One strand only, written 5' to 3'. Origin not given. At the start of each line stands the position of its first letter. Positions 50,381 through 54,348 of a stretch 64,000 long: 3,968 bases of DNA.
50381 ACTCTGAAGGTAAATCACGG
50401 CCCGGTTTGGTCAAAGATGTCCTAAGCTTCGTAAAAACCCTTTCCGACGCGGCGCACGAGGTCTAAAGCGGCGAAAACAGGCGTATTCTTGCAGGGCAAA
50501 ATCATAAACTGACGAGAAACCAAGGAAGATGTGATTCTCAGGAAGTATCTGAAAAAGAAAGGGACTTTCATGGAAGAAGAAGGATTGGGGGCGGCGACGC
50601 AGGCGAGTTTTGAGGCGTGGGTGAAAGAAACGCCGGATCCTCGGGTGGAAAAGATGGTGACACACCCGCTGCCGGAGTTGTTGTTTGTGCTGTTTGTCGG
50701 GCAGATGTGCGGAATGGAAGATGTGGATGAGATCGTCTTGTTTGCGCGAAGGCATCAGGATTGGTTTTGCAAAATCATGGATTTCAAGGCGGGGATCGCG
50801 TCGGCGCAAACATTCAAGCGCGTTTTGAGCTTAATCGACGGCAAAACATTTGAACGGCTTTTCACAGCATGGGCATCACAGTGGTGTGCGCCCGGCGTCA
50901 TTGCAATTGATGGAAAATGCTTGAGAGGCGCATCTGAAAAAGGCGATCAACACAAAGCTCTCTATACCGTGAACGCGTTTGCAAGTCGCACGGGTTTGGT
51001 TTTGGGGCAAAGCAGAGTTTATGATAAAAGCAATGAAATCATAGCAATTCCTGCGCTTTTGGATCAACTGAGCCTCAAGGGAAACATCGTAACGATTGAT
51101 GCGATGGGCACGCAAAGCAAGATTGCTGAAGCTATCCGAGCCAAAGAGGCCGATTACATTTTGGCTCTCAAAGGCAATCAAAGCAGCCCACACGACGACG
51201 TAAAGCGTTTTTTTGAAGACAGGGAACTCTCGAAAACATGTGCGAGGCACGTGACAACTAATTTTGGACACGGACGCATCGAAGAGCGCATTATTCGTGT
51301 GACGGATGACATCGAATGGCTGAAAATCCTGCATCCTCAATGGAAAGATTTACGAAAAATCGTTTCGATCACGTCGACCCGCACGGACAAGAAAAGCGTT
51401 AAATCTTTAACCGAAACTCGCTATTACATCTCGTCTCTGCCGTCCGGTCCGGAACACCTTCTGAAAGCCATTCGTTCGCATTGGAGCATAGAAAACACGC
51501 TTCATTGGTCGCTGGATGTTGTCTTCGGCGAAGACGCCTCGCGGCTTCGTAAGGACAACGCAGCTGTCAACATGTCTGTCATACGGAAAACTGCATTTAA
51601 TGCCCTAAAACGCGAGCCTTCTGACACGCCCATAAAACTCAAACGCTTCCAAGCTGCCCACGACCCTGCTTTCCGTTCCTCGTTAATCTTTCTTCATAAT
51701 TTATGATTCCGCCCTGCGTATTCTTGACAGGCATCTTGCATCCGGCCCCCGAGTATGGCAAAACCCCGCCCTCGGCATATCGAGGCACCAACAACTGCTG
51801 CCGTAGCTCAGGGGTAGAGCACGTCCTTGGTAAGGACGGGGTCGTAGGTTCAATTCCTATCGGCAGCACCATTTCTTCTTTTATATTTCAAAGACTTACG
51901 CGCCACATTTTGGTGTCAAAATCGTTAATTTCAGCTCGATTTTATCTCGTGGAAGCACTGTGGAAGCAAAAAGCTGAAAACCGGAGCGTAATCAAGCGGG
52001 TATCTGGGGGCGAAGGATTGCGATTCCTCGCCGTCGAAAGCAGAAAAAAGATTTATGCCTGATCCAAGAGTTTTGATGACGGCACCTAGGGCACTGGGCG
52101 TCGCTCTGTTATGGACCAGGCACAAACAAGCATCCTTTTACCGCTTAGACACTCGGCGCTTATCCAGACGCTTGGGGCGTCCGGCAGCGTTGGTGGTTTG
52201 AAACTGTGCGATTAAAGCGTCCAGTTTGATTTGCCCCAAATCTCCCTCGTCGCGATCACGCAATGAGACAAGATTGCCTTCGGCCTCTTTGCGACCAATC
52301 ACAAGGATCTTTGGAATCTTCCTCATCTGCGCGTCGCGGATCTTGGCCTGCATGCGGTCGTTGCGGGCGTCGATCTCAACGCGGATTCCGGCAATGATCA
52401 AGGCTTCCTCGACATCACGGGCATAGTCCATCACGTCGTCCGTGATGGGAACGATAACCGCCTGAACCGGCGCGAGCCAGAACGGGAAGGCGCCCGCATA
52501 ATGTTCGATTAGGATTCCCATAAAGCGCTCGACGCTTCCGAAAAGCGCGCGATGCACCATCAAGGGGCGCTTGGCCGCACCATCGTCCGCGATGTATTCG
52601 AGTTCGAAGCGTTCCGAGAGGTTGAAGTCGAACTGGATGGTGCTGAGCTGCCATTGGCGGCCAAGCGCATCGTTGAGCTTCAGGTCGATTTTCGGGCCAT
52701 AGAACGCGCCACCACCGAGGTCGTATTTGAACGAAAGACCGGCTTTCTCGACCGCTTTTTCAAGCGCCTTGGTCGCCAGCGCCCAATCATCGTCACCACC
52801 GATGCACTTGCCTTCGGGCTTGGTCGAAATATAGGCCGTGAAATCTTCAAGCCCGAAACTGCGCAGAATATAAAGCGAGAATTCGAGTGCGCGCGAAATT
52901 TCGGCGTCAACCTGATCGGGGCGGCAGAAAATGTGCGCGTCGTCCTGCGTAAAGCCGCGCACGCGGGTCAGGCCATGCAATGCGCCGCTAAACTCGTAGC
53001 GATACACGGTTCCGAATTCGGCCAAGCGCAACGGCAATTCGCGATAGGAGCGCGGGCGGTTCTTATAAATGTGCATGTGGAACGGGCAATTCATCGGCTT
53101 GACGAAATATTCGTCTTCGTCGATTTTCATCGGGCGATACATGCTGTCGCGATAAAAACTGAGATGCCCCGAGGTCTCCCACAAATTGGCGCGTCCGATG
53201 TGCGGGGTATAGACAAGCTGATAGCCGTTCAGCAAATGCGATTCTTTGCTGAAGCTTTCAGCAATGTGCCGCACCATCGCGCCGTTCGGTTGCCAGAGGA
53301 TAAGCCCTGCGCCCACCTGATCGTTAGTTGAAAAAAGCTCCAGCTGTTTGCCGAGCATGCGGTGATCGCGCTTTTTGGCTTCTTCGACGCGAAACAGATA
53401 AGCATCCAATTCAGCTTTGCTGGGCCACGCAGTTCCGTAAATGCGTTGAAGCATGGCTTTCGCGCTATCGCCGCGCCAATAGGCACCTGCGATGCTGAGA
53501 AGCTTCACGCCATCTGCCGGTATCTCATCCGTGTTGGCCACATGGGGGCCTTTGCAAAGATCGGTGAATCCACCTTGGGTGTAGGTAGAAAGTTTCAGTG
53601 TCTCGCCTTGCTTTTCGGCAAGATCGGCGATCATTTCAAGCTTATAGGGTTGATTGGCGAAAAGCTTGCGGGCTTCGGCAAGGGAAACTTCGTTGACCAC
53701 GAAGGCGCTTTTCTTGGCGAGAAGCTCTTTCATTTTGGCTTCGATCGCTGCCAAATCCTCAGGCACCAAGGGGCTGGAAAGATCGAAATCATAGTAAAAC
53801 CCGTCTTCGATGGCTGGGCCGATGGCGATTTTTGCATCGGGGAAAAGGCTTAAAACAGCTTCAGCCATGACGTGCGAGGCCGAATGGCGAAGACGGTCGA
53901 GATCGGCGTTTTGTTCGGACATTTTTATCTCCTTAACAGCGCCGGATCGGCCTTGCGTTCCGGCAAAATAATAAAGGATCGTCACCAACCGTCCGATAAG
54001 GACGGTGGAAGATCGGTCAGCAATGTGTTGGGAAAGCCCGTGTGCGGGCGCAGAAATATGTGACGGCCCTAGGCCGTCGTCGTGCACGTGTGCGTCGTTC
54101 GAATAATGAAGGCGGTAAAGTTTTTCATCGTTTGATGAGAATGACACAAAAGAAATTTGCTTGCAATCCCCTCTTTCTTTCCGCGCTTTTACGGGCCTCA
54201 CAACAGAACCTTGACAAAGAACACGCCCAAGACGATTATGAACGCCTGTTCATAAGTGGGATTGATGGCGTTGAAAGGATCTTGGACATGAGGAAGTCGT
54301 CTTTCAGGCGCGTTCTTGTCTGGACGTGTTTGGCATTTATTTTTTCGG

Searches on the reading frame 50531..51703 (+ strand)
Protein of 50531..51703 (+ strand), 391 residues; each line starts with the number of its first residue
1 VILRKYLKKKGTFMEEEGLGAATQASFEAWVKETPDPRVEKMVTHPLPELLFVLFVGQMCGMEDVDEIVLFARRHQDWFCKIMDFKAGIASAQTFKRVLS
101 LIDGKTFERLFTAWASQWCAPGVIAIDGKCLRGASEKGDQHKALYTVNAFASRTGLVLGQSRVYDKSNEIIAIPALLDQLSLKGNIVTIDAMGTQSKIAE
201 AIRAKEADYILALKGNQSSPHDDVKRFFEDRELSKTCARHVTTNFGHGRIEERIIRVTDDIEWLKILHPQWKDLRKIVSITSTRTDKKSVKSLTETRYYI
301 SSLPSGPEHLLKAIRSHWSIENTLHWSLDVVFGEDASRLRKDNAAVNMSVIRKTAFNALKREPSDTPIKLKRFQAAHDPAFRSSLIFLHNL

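Call 74: search_protein_families(library=pfam, proteins=[window:50531-51703:+], max_evalue=0.001)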
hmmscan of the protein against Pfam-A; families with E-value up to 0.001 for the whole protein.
window:50531-51703:+ (391 aa): 3 families
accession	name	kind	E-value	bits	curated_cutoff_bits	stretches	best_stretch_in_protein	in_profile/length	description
PF13808.11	DDE_Tnp_1_assoc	-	4.4e-21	75.2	32.3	1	32-115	5-88/88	DDE_Tnp_1-associated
PF01609.27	DDE_Tnp_1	-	5.1e-21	75.8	23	1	121-357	4-199/200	Transposase DDE domain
PF13701.12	DDE_Tnp_1_4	-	0.00018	20.3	34.7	0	35-119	45-130/435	Transposase DDE domain group 1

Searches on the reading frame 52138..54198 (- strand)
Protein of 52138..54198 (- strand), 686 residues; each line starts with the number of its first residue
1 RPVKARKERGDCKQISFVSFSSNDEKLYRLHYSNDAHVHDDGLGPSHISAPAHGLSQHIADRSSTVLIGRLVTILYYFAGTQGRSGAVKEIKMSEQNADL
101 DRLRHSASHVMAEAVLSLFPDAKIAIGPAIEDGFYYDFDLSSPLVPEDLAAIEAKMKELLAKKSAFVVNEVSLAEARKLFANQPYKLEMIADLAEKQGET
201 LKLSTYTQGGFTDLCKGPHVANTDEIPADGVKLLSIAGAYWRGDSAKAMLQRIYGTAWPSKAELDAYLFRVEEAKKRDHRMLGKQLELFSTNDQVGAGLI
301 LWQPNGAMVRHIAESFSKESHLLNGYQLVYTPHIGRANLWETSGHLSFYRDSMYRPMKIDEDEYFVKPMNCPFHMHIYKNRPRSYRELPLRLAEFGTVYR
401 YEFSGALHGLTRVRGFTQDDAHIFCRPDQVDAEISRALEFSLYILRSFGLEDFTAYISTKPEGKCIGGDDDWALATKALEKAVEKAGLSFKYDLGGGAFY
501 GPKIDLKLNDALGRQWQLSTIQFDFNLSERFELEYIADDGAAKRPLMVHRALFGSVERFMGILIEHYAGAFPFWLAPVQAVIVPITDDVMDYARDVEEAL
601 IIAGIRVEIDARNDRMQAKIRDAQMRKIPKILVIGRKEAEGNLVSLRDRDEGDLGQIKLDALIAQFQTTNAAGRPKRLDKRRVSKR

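Call 29: search_protein_families(library=pfam, proteins=[window:52138-54198:-], max_evalue=0.001)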
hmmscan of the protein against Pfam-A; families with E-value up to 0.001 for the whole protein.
window:52138-54198:- (686 aa): 3 families
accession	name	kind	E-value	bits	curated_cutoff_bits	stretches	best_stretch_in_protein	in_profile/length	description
PF00587.30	tRNA-synt_2b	-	4.6e-45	154.3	29.3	1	360-567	6-179/179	tRNA synthetase class II core domain (G, H, P, S and T)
PF03129.25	HGTP_anticodon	-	3.4e-22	78.8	21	1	579-667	1-92/94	Anticodon binding domain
PF07973.19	tRNA_SAD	-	1.4e-11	44.7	24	1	204-254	2-44/44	Threonyl and Alanyl tRNA synthetase second additional domain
